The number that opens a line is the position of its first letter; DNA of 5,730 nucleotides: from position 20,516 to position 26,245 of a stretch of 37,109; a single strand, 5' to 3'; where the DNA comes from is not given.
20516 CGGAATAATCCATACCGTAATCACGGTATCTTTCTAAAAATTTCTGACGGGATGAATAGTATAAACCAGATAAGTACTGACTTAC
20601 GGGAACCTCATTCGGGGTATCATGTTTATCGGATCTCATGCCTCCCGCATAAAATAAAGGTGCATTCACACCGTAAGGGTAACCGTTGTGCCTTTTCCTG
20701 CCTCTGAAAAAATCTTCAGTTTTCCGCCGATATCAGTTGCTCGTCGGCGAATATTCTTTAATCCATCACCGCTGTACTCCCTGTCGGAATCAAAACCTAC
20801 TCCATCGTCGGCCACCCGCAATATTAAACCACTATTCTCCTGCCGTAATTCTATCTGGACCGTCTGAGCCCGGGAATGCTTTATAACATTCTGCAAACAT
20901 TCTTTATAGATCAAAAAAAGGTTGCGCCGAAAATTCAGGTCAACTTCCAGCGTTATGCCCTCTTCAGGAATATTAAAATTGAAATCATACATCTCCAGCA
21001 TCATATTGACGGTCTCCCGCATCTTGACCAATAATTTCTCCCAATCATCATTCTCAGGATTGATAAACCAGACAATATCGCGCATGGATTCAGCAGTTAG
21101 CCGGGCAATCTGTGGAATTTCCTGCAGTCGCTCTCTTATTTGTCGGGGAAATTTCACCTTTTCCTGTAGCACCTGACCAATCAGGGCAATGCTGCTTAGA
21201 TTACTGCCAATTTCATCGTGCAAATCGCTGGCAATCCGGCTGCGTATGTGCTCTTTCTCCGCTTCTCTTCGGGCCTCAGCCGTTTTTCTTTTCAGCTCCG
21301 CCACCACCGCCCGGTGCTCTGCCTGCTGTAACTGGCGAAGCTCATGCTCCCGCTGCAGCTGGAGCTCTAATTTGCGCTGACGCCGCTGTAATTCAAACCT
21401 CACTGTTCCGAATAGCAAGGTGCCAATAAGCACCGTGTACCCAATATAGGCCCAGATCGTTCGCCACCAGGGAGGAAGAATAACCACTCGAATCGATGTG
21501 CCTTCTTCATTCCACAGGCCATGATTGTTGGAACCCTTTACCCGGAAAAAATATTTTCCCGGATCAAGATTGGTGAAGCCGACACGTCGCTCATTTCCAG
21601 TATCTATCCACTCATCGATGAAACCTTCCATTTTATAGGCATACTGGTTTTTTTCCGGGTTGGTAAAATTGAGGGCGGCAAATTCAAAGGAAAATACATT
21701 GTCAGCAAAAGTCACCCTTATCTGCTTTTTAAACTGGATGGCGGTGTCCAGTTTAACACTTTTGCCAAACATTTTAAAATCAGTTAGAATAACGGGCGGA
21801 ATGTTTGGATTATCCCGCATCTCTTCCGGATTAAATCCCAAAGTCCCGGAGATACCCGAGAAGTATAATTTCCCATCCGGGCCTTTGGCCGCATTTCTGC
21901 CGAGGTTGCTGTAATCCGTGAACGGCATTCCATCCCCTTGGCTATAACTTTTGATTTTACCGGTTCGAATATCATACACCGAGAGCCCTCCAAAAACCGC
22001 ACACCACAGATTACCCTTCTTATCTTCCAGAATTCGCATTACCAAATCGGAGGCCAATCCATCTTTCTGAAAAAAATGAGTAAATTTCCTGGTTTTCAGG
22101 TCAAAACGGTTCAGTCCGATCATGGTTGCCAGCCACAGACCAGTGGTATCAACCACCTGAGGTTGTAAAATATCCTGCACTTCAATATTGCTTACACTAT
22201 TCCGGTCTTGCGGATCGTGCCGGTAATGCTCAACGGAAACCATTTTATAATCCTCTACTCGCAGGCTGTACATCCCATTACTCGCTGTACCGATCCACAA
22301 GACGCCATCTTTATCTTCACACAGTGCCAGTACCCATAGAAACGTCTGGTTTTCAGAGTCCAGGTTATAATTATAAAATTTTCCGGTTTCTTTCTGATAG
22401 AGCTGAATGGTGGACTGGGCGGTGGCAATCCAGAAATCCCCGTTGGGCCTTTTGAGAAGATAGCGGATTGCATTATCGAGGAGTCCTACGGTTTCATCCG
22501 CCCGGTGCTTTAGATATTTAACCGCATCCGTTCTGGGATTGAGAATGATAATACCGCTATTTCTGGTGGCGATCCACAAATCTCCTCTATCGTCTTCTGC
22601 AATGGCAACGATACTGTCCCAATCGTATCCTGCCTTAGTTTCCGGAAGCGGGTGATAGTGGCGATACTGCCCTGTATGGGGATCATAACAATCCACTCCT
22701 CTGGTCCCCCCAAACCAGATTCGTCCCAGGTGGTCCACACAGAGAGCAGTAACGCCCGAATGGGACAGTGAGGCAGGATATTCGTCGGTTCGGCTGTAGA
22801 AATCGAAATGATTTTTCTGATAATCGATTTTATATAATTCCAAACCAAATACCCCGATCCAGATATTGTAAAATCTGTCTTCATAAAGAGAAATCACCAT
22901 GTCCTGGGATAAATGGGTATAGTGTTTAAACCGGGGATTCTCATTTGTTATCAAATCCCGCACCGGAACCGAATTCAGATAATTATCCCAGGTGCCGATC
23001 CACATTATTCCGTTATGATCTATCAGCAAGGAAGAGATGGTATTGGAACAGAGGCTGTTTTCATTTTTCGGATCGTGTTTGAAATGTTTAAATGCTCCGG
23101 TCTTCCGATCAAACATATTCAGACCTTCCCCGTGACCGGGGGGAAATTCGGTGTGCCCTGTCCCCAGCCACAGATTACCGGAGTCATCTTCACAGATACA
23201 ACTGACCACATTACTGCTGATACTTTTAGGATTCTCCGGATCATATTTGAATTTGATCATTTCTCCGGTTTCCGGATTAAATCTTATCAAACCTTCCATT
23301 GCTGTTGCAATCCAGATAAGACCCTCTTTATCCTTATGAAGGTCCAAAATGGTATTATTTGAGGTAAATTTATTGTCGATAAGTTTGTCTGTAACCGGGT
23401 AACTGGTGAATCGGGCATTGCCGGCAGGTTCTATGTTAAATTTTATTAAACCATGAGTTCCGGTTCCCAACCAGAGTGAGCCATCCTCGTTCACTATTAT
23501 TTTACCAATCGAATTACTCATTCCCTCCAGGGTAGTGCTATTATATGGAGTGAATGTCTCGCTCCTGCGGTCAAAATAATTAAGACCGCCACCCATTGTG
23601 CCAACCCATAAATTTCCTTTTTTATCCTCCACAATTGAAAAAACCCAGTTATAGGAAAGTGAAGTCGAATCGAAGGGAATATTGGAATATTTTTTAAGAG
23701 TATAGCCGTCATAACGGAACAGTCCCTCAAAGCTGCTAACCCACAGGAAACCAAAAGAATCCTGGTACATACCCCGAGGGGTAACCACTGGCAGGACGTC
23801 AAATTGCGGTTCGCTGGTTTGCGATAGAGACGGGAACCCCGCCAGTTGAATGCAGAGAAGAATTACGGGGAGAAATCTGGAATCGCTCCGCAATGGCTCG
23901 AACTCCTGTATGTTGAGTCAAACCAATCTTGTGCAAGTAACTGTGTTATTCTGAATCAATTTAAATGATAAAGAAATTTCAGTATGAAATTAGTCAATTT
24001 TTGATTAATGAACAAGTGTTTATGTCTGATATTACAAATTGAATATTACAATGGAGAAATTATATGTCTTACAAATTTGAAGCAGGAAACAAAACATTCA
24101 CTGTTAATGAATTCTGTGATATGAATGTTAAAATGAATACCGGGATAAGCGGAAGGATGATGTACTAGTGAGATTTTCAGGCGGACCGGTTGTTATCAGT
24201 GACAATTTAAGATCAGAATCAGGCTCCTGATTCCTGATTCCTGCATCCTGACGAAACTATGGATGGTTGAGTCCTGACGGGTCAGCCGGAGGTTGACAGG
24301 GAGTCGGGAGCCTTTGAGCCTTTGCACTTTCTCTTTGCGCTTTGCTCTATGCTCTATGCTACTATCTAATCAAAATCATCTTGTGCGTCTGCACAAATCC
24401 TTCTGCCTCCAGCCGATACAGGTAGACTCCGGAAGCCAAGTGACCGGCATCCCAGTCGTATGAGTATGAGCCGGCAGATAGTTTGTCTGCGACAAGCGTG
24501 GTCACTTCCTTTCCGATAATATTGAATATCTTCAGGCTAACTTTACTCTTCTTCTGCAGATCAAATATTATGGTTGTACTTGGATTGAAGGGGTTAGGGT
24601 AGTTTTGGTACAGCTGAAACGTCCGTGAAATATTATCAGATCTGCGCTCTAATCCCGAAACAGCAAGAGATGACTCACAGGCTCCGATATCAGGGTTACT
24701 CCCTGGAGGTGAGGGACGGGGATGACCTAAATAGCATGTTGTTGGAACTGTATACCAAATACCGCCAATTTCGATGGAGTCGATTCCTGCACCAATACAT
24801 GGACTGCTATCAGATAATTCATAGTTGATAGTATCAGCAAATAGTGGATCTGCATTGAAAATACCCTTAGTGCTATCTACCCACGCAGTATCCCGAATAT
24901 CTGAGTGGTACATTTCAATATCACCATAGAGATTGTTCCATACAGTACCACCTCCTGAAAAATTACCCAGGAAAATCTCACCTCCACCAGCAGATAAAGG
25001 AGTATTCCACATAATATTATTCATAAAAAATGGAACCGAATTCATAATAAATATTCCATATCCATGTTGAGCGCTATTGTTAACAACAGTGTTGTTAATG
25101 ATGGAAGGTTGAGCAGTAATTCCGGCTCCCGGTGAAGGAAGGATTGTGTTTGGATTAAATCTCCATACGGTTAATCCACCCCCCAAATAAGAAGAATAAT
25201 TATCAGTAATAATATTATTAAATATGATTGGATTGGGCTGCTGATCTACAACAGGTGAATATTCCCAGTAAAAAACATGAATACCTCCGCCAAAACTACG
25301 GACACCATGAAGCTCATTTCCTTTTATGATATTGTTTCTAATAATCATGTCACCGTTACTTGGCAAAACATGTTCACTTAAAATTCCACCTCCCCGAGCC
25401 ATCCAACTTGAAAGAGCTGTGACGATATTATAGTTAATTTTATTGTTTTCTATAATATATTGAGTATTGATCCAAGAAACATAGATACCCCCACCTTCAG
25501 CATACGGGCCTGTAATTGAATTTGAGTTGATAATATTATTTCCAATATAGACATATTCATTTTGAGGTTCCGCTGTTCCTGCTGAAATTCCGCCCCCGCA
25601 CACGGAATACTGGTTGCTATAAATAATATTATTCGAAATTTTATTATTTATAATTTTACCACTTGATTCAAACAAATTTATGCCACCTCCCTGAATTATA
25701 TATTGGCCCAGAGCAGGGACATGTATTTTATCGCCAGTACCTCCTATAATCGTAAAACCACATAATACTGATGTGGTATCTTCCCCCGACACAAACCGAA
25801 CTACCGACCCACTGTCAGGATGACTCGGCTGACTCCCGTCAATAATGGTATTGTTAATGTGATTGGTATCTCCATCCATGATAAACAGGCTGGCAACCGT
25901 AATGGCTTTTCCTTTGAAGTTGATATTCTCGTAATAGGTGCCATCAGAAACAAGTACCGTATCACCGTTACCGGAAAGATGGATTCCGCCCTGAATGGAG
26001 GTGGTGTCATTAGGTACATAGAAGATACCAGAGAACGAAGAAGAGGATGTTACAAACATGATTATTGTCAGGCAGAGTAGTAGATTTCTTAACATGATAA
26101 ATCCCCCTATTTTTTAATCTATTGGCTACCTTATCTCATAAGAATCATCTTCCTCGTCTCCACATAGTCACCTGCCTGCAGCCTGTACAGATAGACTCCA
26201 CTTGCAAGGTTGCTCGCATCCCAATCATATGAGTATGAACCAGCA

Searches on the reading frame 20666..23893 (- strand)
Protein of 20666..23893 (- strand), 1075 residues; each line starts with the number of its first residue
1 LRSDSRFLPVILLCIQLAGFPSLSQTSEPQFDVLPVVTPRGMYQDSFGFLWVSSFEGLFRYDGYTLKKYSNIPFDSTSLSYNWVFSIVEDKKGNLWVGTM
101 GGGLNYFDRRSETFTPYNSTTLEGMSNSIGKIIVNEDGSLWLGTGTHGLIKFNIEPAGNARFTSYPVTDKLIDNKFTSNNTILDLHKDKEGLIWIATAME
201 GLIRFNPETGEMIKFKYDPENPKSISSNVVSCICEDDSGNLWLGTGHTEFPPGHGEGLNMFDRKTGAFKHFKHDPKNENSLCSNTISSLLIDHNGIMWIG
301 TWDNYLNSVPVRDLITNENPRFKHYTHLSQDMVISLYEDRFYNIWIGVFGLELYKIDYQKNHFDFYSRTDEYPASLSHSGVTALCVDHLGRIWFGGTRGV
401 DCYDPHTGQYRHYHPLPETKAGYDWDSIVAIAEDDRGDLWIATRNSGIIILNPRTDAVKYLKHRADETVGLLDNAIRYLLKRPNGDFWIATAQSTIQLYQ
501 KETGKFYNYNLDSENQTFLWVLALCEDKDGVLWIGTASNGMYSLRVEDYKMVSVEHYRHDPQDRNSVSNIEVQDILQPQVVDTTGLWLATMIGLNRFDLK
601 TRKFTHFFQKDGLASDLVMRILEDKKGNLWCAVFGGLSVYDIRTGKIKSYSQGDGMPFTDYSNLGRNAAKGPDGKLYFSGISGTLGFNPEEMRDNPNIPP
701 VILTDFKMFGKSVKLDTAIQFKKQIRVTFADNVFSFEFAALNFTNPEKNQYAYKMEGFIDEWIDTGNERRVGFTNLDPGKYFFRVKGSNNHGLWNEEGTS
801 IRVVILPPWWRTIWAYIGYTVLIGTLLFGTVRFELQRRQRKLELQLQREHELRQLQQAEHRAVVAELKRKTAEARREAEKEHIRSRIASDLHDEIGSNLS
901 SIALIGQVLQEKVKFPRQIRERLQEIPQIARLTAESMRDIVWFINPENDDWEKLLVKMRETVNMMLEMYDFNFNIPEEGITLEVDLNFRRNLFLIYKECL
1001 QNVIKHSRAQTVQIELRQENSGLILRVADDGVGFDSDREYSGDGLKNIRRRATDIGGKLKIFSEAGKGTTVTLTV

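Call 4: search_protein_families(library=pfam, proteins=[window:20666-23893:-], max_evalue=0.001)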
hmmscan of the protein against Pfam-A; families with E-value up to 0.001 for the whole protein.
window:20666-23893:- (1075 aa): 7 families
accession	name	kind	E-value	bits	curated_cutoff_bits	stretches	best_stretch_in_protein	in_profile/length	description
PF07494.17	Reg_prop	-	4.6e-52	167.7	20.4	4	225-246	2-23/24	Two component regulator propeller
PF07495.19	Y_Y_Y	-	4e-17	62.3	26.6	1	742-806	1-65/65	Y_Y_Y domain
PF08450.18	SGL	-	1.3e-11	45.1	26.3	0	186-418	8-224/246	SMP-30/Gluconolactonase/LRE-like region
PF02518.31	HATPase_c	-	4.8e-11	43.5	26.4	1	991-1074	5-106/111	Histidine kinase-, DNA gyrase B-, and HSP90-like ATPase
PF07730.19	HisKA_3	-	1.8e-10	41.6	24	1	884-946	2-65/68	Histidine kinase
PF23748.1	Beta-prop_LRRK2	-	6.5e-06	25.8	26.9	0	276-301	266-291/359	LRRK2 beta propeller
PF16819.11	DUF5074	-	0.00014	21.4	27.2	0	62-213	78-219/353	Domain of unknown function (DUF5074)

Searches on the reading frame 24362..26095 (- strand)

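Call 4: search_protein_families(library=pfam, proteins=[window:24362-26095:-], max_evalue=0.001)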
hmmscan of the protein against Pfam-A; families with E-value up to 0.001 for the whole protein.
window:24362-26095:- (577 aa): 2 families
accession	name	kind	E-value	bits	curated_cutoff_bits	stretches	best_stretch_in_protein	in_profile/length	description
PF18962.6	Por_Secre_tail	-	3.5e-10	40.5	27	1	499-574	2-74/75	Secretion system C-terminal sorting domain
PF13860.13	FlgD_ig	-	5.6e-06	26.7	27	1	514-565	19-76/79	FlgD Ig-like domain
